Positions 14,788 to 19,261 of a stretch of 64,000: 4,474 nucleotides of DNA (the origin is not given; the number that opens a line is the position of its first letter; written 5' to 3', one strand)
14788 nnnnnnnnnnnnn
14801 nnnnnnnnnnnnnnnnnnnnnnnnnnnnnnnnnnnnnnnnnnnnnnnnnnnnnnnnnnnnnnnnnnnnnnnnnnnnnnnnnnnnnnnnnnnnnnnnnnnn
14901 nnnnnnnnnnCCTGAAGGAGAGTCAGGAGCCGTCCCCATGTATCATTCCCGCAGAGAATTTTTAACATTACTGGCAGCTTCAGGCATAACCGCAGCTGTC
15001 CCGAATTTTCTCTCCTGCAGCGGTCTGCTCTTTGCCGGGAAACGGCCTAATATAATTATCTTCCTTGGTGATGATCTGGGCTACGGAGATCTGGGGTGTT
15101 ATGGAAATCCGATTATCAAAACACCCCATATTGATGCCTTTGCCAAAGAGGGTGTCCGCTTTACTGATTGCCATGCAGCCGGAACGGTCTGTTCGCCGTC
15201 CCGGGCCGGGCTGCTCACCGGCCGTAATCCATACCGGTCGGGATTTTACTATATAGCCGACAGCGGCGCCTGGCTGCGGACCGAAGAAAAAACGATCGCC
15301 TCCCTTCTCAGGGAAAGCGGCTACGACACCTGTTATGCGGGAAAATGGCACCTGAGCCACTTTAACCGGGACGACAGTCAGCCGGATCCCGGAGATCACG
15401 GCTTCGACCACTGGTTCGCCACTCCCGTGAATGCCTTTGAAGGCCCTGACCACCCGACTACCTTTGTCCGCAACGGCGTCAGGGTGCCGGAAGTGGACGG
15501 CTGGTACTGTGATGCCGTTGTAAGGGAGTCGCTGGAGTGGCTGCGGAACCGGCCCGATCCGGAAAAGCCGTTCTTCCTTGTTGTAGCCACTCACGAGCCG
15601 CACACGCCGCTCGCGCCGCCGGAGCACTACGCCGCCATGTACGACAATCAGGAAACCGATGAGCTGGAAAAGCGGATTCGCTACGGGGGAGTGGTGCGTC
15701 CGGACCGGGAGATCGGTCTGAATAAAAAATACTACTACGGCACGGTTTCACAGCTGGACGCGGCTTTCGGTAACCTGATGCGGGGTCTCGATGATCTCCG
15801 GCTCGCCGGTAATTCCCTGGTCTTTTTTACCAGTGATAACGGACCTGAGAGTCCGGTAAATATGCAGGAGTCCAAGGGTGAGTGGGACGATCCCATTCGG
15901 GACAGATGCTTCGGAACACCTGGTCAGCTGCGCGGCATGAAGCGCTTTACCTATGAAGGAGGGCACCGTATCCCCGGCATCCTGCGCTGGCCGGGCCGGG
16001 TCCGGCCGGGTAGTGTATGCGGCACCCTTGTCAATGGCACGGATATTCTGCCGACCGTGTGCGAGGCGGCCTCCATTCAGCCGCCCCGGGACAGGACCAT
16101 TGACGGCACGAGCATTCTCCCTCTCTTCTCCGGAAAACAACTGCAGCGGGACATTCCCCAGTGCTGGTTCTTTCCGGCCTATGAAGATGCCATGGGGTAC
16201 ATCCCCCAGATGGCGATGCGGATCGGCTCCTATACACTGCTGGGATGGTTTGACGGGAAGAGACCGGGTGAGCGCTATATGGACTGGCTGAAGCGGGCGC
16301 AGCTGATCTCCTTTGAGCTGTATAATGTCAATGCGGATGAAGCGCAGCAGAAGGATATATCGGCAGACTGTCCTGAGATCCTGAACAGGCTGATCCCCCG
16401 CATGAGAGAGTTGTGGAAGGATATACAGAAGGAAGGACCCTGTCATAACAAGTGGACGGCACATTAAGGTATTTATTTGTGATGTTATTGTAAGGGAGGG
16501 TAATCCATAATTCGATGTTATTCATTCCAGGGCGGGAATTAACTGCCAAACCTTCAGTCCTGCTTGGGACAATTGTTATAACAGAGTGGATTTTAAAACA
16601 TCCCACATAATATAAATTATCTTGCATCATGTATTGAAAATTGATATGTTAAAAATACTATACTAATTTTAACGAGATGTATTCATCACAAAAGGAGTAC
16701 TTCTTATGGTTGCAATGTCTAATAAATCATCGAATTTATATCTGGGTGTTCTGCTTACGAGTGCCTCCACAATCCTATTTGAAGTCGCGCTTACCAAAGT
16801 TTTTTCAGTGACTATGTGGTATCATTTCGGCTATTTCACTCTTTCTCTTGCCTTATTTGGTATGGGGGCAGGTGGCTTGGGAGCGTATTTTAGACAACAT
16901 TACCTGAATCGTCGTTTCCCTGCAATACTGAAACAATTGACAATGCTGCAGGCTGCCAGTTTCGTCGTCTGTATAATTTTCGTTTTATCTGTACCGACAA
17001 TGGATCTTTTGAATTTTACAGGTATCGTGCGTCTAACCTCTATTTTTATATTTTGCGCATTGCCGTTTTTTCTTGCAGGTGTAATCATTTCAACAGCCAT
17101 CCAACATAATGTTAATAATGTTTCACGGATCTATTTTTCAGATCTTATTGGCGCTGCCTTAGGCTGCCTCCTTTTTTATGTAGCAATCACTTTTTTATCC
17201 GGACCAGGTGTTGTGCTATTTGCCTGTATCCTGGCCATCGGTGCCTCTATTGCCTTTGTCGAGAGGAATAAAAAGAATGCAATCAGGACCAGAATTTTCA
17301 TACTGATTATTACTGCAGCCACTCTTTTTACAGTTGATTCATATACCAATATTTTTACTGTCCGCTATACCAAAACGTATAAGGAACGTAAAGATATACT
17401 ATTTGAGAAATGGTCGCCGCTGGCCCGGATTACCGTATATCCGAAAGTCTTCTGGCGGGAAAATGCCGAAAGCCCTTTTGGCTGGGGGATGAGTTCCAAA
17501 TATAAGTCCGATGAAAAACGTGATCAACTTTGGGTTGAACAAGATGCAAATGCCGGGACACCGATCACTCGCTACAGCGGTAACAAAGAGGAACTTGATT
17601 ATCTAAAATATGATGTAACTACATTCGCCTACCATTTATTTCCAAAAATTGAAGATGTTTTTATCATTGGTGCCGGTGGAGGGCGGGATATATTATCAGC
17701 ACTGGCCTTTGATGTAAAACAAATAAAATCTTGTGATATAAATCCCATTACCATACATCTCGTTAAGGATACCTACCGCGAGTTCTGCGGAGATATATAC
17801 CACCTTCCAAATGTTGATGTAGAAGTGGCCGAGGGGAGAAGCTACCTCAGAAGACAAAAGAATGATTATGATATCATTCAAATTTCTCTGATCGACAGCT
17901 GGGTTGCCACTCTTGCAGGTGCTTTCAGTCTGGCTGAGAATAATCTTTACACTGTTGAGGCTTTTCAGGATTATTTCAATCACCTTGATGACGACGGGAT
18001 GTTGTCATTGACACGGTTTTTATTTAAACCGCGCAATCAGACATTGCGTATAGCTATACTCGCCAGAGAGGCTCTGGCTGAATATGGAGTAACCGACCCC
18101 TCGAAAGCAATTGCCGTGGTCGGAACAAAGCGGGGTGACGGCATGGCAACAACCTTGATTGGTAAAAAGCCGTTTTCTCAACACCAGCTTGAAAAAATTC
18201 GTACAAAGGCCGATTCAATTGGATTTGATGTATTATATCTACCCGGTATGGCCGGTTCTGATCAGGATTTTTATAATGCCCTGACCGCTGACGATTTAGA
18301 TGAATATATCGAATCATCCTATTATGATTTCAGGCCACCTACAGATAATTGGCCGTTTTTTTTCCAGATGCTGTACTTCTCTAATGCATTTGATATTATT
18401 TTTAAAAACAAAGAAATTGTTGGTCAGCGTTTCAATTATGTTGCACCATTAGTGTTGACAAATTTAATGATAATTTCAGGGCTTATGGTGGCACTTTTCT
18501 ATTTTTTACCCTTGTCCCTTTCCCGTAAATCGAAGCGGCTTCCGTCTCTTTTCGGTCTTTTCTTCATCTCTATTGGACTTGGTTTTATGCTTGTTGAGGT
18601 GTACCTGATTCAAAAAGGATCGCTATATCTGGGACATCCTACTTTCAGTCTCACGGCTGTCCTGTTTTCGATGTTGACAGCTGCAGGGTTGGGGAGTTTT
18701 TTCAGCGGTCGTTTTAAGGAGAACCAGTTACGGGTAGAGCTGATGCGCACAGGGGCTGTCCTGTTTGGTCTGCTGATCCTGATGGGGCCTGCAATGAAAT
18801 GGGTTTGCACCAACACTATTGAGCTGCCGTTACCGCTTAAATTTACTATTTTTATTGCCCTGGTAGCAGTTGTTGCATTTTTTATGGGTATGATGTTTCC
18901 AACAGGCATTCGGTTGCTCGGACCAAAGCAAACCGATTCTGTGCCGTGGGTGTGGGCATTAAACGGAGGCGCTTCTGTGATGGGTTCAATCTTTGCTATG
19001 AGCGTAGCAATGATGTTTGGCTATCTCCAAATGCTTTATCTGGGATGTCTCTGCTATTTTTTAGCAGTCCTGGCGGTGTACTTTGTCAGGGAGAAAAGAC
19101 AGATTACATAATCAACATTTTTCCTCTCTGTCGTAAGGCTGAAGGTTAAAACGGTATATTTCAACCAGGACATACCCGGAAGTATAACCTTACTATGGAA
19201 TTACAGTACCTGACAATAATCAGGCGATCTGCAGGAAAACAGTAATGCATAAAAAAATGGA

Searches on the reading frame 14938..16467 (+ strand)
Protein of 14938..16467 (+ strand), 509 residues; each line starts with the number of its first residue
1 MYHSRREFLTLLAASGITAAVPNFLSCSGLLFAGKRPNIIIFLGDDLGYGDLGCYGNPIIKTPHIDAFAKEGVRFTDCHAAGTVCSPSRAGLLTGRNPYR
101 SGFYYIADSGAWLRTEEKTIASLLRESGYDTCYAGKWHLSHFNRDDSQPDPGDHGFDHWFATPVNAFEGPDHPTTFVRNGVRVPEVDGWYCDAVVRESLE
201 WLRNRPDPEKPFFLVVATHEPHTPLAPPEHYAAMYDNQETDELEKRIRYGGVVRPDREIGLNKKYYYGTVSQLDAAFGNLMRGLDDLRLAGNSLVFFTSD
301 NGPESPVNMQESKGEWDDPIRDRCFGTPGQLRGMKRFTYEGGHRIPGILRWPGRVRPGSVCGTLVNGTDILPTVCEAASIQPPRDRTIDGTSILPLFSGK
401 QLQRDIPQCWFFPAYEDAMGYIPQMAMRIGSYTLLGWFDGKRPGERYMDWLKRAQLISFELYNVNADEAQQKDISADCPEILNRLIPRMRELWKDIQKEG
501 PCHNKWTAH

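Call 25: search_protein_families(library=pfam, proteins=[window:14938-16467:+], max_evalue=0.001)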
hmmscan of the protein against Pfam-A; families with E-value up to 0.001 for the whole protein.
window:14938-16467:+ (509 aa): 3 families
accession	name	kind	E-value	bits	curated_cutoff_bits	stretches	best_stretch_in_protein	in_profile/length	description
PF00884.28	Sulfatase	-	8.8e-61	206.3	25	1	37-379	1-300/301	Sulfatase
PF16347.10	SGSH_C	-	5.3e-11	43.3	29.3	1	335-439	8-111/154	N-sulphoglucosamine sulphohydrolase, C-terminal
PF01663.27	Phosphodiest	-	4.3e-06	27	23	0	261-322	179-238/342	Type I phosphodiesterase / nucleotide pyrophosphatase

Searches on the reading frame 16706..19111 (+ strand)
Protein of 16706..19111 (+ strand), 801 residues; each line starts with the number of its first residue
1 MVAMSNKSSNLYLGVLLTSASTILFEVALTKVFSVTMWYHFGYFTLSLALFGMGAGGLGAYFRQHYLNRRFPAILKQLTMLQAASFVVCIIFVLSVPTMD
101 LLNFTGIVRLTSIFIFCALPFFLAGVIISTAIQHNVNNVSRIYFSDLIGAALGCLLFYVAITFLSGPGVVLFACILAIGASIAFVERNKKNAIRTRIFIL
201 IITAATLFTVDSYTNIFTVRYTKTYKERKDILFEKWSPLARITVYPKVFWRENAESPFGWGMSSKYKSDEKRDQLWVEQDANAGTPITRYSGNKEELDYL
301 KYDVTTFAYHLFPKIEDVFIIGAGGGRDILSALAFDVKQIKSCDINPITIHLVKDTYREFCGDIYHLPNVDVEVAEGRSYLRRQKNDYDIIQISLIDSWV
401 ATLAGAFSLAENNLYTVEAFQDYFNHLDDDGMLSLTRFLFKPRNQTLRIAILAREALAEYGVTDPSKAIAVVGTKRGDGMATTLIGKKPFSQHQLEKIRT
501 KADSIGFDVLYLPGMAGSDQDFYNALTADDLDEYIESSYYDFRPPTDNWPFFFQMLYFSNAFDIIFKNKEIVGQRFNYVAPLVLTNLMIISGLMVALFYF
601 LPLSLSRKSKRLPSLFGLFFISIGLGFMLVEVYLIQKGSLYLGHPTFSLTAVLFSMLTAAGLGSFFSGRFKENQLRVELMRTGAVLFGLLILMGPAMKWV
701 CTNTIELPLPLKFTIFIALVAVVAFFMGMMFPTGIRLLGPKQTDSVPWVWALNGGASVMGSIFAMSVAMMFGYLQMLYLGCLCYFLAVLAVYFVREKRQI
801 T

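Call 25: search_protein_families(library=pfam, proteins=[window:16706-19111:+], max_evalue=0.001)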
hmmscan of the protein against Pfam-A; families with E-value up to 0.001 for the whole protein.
window:16706-19111:+ (801 aa): 1 family
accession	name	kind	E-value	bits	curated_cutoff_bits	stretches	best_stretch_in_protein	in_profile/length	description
PF01564.23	Spermine_synth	-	5.9e-08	32.9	22.9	1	304-436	8-131/186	Spermine/spermidine synthase domain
